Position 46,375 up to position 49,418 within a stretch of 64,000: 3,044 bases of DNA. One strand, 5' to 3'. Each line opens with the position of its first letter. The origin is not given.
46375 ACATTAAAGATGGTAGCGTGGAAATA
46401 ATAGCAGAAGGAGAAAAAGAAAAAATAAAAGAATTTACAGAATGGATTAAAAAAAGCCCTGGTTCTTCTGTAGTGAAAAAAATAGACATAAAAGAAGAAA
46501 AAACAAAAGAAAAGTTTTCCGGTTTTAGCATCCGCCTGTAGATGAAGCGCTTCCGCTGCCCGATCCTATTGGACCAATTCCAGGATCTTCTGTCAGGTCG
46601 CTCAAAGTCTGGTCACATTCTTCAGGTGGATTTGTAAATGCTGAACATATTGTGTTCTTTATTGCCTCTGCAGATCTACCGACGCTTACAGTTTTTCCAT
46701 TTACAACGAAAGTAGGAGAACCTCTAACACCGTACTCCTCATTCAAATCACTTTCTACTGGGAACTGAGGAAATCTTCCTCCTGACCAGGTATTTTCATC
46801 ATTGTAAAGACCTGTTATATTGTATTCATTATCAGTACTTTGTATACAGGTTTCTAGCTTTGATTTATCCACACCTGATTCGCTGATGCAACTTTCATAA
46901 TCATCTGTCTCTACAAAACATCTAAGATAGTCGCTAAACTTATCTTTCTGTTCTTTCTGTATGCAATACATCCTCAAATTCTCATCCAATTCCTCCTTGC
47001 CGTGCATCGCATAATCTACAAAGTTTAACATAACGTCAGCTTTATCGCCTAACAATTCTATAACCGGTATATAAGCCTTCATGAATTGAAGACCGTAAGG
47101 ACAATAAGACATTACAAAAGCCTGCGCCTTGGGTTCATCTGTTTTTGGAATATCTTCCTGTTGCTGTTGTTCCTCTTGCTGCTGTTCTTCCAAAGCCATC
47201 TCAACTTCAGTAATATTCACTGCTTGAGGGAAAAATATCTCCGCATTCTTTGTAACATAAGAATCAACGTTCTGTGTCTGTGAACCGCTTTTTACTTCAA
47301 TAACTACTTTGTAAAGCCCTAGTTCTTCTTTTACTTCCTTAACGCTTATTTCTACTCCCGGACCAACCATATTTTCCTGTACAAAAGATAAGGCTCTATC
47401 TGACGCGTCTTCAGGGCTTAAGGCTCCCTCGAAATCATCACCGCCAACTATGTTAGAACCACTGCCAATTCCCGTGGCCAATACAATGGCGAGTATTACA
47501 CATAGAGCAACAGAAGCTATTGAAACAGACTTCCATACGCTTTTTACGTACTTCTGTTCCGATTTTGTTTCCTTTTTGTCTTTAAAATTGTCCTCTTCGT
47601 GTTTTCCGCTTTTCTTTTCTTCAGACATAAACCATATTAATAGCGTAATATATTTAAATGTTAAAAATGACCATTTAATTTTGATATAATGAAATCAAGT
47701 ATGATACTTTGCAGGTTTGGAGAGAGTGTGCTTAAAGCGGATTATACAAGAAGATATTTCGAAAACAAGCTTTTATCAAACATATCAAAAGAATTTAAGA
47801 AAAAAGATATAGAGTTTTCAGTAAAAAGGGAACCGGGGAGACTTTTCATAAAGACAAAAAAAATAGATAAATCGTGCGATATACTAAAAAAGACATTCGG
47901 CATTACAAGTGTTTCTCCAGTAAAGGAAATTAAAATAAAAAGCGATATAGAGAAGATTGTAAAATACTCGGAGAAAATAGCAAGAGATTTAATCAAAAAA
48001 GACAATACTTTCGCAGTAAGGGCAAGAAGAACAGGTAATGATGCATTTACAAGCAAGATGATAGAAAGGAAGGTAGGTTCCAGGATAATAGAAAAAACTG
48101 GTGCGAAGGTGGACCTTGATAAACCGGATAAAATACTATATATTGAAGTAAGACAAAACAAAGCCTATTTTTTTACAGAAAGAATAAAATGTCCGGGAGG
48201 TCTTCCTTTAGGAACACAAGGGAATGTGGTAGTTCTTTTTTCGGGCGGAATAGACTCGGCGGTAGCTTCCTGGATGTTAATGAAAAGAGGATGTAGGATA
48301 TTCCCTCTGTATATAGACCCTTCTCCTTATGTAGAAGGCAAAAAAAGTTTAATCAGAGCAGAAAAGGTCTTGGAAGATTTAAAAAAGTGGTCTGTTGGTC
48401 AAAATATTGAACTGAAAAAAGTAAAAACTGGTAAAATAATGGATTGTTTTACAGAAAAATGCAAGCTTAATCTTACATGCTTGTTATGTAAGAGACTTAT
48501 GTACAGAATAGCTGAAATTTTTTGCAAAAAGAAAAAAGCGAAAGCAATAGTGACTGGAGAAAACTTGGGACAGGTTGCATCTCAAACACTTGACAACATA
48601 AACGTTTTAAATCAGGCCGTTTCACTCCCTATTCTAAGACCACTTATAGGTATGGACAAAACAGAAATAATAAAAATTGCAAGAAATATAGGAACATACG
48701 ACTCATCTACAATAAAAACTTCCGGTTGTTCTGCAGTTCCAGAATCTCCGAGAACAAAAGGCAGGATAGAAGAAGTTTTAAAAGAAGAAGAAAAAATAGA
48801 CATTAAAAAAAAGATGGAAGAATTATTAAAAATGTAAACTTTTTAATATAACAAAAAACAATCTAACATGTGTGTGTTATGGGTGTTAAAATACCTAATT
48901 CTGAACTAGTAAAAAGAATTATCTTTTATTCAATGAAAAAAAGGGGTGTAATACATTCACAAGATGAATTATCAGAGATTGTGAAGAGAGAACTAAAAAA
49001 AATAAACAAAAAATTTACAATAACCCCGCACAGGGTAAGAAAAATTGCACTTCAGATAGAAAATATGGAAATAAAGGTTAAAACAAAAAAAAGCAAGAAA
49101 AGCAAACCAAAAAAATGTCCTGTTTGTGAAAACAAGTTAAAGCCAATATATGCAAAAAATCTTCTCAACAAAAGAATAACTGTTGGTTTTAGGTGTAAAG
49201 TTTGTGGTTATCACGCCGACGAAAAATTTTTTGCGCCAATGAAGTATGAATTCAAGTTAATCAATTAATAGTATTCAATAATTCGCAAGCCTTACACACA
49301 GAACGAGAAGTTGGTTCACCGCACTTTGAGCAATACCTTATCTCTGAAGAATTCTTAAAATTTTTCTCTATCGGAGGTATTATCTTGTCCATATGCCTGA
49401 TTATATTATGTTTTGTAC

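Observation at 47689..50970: tRNA thiolation neighbourhood in which the ThiS/MoaD-like carrier ends in -RG instead of -GG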

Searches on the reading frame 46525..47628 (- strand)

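Call 3: search_protein_families(library=pfam, proteins=[window:46525-47628:-], max_evalue=0.1)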
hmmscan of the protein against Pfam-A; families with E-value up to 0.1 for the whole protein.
window:46525-47628:- (367 aa): 5 families
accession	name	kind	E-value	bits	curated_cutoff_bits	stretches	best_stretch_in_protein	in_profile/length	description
PF13192.12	Thioredoxin_3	-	0.0061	17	24.8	1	294-323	41-71/76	Thioredoxin domain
PF01682.24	DB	-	0.013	16.3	25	1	215-268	21-73/97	DB module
PF09716.15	ETRAMP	-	0.055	13.9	29.1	0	16-58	37-77/81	Malarial early transcribed membrane protein (ETRAMP)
PF03227.22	GILT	-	0.062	14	22.4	0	171-240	5-91/107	Gamma interferon inducible lysosomal thiol reductase (GILT)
PF01323.26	DSBA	-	0.08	13.2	25.6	0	295-318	158-181/191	DSBA-like thioredoxin domain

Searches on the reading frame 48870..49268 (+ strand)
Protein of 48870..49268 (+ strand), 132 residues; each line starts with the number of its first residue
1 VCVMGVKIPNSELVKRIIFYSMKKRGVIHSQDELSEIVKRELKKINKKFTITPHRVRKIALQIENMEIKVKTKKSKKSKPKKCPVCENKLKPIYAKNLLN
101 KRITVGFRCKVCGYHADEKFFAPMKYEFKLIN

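Call 3: search_protein_families(library=pfam, proteins=[window:48870-49268:+], max_evalue=0.1)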
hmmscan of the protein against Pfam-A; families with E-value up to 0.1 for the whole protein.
window:48870-49268:+ (132 aa): 7 families
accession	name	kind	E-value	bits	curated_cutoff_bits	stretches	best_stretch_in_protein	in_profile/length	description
PF21349.2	RUBY_RBDX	-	2e-05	24.3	26.5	1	107-116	1-10/30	Rubrerythrin, rubredoxin-like domain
PF07282.18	Cas12f1-like_TNB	-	0.0045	17.6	26.3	1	81-117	29-51/60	Cas12f1-like, TNB domain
PF00130.28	C1_1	-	0.0047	17.2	26.5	1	78-119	9-41/53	Phorbol esters/diacylglycerol binding domain (C1 domain)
PF23783.1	Zn_ribbon_TiaS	-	0.0094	16.1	27.3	1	106-120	19-33/41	TiaS C-terminal zinc ribbon domain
PF03107.22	C1_2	-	0.068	13.9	26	0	74-93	11-30/48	C1 domain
PF01927.22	Mut7-C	-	0.094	13.2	23.3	0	20-99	37-109/146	Mut7-C RNAse domain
PF12647.12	RNHCP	-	0.096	13.1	24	0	85-119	45-79/90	RNHCP domain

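Call 4: search_protein_families(library=ncbifam, proteins=[window:48870-49268:+], max_evalue=0.1)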
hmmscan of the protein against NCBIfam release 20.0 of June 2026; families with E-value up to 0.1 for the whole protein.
window:48870-49268:+ (132 aa): 4 families
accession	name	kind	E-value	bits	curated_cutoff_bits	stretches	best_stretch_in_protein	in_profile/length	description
TIGR00956.1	3a01205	subfamily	0.039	11.5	1959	1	59-128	1292-1362/1394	pleiotropic drug resistance family protein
NF008378.0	PRK11173.1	equivalog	0.042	13.2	334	1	6-62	159-214/238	two-component system response regulator ArcA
TIGR02605.1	CxxC_CxxC_SSSS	subfamily_domain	0.056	13.5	31.3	0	75-91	22-38/52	FmdB family zinc ribbon protein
NF053642.1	Mfer764_fam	equivalog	0.069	12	560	1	78-117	241-281/393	Mfer764 family protein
